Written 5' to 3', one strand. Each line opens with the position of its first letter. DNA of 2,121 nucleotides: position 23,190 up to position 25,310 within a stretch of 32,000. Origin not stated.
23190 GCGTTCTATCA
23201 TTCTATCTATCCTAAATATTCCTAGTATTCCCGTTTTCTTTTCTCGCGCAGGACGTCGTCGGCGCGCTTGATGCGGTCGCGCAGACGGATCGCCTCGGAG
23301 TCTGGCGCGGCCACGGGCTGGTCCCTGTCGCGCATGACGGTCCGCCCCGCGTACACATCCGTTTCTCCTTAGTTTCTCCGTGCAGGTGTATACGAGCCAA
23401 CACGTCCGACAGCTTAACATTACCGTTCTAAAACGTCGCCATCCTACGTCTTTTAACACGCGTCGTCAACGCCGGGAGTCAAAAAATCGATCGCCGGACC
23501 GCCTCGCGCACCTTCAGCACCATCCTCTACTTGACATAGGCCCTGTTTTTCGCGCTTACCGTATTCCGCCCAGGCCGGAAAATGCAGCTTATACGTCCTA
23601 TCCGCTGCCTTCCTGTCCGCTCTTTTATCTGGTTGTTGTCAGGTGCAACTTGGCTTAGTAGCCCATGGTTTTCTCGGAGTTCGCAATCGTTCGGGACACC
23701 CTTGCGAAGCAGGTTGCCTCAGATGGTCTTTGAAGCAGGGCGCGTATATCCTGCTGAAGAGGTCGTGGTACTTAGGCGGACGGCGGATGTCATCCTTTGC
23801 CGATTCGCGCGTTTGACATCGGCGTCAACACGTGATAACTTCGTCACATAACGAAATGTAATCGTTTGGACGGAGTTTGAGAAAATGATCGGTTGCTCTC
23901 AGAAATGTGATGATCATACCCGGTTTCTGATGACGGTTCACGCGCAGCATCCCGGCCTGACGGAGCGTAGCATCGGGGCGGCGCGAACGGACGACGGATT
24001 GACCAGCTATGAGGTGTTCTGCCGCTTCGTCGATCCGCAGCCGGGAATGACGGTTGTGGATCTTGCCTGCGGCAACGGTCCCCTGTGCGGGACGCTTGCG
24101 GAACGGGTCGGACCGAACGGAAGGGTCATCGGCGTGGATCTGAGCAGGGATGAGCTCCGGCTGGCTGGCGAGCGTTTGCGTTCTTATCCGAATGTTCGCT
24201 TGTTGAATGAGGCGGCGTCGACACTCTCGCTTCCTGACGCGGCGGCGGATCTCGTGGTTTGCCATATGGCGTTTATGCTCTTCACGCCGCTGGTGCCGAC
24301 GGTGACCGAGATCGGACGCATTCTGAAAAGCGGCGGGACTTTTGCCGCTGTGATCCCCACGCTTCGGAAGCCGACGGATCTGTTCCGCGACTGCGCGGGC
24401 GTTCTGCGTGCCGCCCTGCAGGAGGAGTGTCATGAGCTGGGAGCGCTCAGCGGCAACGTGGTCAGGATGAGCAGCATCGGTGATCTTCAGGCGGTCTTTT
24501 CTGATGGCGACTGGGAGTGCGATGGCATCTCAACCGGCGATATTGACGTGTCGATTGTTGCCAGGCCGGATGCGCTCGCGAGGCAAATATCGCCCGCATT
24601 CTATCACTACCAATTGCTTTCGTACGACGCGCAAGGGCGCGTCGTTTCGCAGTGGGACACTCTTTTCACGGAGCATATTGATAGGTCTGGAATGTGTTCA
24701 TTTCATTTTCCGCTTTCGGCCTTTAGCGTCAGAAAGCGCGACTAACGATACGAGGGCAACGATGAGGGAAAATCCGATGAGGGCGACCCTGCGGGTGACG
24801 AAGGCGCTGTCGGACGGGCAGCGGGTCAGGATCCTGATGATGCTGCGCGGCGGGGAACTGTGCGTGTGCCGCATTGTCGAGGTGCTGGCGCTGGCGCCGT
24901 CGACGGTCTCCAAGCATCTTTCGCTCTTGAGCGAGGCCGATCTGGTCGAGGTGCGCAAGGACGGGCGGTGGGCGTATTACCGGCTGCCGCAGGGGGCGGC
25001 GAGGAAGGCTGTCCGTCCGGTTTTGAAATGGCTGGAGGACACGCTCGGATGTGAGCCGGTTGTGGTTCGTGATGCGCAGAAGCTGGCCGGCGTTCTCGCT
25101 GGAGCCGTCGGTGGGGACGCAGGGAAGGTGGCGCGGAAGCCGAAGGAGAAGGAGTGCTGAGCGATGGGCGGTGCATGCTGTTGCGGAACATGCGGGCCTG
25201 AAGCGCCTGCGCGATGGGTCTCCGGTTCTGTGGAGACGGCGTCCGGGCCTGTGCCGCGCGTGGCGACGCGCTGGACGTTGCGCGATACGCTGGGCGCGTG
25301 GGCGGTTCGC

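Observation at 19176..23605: Lower-G+C restriction-modification cassette bracketed by two diverged ~247-bp direct repeats next to an IS91 (rolling-circle) transposase remnant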

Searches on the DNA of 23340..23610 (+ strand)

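Call 19: search_dna_similar(query=window:23340-23610:+, collection=plasmids, mode=distant, max_evalue=0.01)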
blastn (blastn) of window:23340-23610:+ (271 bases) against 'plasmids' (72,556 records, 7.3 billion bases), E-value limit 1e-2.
Records with a match: 1; places in all: 1; records where one place covers at least 80% of the query: 1.
Best place of each record, by identity: 60-80% 1.
By first word of the organism name: Nitratidesulfovibrio 1.
By predicted mobility (MOB-suite, as given by PLSDB): mobilizable 1.
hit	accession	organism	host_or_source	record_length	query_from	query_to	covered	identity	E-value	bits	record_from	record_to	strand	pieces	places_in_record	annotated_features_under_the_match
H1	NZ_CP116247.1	Nitratidesulfovibrio vulgaris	swine finishing facility waste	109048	11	266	94%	70.1%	5e-16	92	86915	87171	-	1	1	hypothetical protein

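Call 22: get_annotated_region(hit=H1, flank=6000)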
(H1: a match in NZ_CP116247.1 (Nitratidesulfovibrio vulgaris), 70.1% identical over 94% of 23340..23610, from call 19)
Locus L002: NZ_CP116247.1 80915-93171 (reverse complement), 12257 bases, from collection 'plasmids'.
description: Nitratidesulfovibrio vulgaris strain L2 plasmid pDsulf-L2-2, complete sequence
organism: Nitratidesulfovibrio vulgaris (NCBI taxid 881)
taxonomy: Bacteria; Thermodesulfobacteriota; Desulfovibrionia; Desulfovibrionales; Desulfovibrionaceae; Nitratidesulfovibrio; Nitratidesulfovibrio vulgaris
host: -; source: swine finishing facility waste; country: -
typing (MOB-suite, as given by PLSDB): mobilizable; relaxase MOBP
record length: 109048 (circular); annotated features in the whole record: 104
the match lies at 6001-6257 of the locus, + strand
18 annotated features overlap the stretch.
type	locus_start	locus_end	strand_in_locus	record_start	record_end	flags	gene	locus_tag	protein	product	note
CDS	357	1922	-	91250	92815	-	traI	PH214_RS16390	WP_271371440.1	TraI/MobA(P) family conjugative relaxase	-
CDS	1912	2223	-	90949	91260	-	-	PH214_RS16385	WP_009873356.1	ribbon-helix-helix protein, CopG family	GO:0006355 - regulation of DNA-templated transcription [Evidence IEA]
CDS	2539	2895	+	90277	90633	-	-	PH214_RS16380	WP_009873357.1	hypothetical protein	-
CDS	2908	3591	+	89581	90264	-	-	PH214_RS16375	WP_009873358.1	protein mobD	-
CDS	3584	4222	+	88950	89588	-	-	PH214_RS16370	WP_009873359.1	DUF6753 family protein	-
CDS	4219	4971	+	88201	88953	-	-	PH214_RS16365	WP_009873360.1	hypothetical protein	-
CDS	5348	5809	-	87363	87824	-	-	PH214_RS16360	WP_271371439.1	pyridoxamine 5'-phosphate oxidase family protein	-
CDS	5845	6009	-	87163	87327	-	-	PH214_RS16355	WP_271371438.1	hypothetical protein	-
predicted_resistance_gene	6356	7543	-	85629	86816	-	tet(C)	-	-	tetracycline efflux MFS transporter Tet(C)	predicted by amrfinderplus; class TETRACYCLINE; identity 100.0%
CDS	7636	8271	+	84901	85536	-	tetR(C)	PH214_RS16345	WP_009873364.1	tetracycline resistance transcriptional repressor TetR(C)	-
CDS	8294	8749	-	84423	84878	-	tnpA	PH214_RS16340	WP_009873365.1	IS200/IS605 family transposase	-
CDS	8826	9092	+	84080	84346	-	-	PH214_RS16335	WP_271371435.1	helix-turn-helix domain-containing protein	-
CDS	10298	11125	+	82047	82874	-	-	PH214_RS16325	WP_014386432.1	OXA-2 family oxacillin-hydrolyzing class D beta-lactamase OXA-21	-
predicted_resistance_gene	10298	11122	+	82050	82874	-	blaOXA-21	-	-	OXA-2 family oxacillin-hydrolyzing class D beta-lactamase OXA-21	predicted by amrfinderplus; class BETA-LACTAM; identity 100.0%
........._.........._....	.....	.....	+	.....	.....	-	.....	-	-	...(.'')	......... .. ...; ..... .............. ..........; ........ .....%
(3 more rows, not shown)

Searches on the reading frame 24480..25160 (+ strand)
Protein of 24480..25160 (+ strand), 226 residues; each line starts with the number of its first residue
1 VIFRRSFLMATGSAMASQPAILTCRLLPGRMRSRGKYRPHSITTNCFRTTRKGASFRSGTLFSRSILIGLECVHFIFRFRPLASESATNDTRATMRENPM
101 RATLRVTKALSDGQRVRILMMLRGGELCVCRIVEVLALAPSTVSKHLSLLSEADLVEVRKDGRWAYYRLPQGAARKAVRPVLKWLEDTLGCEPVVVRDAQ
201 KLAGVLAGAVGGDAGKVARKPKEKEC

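Call 10: search_protein_families(library=pfam, proteins=[window:24480-25160:+], max_evalue=0.01)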
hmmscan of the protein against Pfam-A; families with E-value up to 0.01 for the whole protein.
window:24480-25160:+ (226 aa): 4 families
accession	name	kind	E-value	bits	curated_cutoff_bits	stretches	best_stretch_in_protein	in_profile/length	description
PF01022.26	HTH_5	-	7.7e-14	51.7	22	1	112-157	1-46/47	Bacterial regulatory protein, arsR family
PF12840.13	HTH_20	-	3.2e-06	27.4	27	1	110-159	1-51/51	Helix-turn-helix domain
PF24034.1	DUF7343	-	0.00018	21.7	27.6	1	110-163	2-55/62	Domain of unknown function (DUF7343)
PF01325.25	Fe_dep_repress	-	0.0039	17.8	26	1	131-161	27-57/60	Iron dependent repressor, N-terminal DNA binding domain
